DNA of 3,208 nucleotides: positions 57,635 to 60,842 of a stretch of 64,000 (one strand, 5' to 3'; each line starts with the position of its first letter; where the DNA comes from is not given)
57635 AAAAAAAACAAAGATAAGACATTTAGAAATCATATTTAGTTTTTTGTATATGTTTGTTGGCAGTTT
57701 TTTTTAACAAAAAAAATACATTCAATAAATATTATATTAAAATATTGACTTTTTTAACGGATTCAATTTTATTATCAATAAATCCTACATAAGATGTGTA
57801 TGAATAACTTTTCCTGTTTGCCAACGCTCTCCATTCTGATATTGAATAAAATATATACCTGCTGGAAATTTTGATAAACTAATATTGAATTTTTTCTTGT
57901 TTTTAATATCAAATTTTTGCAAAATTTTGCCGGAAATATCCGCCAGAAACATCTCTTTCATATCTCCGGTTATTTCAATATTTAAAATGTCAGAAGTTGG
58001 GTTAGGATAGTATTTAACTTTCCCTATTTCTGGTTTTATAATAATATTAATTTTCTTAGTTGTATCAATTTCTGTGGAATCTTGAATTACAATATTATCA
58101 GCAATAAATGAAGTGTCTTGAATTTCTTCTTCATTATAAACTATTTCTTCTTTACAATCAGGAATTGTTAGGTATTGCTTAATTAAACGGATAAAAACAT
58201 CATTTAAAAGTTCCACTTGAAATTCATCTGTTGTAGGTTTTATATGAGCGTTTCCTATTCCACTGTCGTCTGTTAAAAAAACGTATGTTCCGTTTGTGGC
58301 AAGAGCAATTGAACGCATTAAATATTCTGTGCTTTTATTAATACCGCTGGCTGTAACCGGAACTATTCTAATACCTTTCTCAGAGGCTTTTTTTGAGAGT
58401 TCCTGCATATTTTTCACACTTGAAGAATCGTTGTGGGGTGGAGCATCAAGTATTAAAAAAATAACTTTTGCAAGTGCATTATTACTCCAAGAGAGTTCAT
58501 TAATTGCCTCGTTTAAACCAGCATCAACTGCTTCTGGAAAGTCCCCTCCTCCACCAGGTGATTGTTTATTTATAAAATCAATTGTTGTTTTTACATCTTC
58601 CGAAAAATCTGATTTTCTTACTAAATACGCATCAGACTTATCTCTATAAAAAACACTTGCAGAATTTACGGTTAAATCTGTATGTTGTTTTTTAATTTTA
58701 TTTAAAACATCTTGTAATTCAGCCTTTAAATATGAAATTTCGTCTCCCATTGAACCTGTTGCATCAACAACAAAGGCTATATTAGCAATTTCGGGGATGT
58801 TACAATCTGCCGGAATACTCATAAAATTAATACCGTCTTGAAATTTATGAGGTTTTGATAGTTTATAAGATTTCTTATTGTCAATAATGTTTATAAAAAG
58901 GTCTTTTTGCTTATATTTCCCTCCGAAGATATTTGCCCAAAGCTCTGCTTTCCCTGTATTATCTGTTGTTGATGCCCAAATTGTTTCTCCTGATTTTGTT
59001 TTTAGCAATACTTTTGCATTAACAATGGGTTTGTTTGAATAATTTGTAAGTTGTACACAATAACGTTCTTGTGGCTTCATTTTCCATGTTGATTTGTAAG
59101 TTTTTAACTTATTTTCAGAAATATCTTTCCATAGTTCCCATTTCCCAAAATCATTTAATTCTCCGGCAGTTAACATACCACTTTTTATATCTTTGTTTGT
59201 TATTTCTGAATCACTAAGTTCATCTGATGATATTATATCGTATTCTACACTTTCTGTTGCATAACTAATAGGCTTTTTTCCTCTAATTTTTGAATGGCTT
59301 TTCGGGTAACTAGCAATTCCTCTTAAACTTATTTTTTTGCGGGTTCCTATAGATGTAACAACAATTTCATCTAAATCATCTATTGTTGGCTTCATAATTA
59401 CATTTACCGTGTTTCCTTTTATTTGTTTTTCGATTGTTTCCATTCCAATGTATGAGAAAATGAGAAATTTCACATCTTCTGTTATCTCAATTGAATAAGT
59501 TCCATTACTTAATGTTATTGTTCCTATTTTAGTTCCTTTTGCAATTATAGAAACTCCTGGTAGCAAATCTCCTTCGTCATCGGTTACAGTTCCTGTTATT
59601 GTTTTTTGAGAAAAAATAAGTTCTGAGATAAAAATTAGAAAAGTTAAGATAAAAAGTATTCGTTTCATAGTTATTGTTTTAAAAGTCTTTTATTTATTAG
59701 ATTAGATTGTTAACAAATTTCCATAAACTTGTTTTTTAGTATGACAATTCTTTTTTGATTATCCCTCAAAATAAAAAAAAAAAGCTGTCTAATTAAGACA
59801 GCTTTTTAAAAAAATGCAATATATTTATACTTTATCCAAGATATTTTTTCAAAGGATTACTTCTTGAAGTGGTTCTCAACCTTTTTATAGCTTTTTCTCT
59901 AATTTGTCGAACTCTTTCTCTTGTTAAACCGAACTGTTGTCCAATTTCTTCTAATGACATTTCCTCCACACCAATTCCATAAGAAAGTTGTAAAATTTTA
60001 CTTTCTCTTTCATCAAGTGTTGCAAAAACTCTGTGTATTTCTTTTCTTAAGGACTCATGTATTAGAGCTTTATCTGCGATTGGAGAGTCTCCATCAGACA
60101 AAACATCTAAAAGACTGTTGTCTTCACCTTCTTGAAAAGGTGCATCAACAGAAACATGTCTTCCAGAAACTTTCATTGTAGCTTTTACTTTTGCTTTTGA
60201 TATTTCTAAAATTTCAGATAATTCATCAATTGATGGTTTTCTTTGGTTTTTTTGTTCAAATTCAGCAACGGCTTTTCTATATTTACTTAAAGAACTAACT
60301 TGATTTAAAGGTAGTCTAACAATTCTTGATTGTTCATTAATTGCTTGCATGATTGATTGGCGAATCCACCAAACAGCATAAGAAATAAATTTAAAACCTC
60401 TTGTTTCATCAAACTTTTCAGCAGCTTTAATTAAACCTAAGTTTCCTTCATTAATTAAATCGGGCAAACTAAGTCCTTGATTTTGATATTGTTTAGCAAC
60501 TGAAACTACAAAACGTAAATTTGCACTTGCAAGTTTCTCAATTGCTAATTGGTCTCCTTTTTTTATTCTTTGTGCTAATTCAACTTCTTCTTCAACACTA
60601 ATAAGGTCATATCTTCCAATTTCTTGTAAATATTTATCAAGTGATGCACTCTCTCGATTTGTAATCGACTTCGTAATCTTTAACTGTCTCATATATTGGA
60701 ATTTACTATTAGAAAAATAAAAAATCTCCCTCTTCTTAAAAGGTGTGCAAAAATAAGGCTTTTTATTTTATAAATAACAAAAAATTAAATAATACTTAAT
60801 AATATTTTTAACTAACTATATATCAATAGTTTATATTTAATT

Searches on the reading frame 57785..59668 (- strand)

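Call 37: search_protein_families(library=pfam, proteins=[window:57785-59668:-], max_evalue=0.001)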
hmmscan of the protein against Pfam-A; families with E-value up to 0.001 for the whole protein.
window:57785-59668:- (627 aa): 7 families
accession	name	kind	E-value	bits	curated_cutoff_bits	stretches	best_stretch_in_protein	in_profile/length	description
PF13715.12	CarbopepD_reg_2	-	4.7e-15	55.8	32.2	1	24-104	1-88/88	CarboxypepD_reg-like domain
PF18962.6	Por_Secre_tail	-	1.6e-12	48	27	1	554-622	2-74/75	Secretion system C-terminal sorting domain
PF13620.12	CarboxypepD_reg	-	4.2e-12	46.7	32.3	1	23-83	1-67/82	Carboxypeptidase regulatory-like domain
PF25106.1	VWA_4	-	2.5e-11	43.9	27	1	297-455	2-146/169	von Willebrand factor A domain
PF00092.34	VWA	-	2e-09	38.4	23.8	1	296-469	1-165/174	von Willebrand factor type A domain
PF20782.3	TssR_VWA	-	1.7e-06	27.8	25.7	1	296-371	49-124/304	TssR protein VWA domain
PF02369.22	Big_1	-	2.5e-05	24.7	34.9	0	205-243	23-64/93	Bacterial Ig-like domain (group 1)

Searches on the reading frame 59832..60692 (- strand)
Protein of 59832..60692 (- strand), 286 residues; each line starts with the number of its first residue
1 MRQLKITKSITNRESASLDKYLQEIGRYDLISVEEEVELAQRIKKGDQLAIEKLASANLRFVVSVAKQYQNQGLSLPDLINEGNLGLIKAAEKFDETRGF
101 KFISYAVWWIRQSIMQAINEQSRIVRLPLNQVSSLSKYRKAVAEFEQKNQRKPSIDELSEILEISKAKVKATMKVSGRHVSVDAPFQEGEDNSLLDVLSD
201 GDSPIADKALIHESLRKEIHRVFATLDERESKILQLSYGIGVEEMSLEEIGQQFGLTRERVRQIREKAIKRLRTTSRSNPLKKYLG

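Call 37: search_protein_families(library=pfam, proteins=[window:59832-60692:-], max_evalue=0.001)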
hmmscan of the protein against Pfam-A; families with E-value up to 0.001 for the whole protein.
window:59832-60692:- (286 aa): 5 families
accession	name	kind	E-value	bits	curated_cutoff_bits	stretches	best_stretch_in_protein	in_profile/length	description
PF04542.20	Sigma70_r2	-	6.2e-18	64.8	24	1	55-123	2-70/71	Sigma-70 region 2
PF04545.22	Sigma70_r4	-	4.2e-17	61.8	24.1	1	223-273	2-49/50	Sigma-70, region 4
PF04539.22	Sigma70_r3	-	8.6e-15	55.1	25.3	1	135-202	3-70/78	Sigma-70 region 3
PF00140.25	Sigma70_r1_2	-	2.9e-14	53.2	22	1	17-49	2-34/34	Sigma-70 factor, region 1.2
PF08281.18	Sigma70_r4_2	-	1.3e-05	25.2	25.7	1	217-272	2-54/54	Sigma-70, region 4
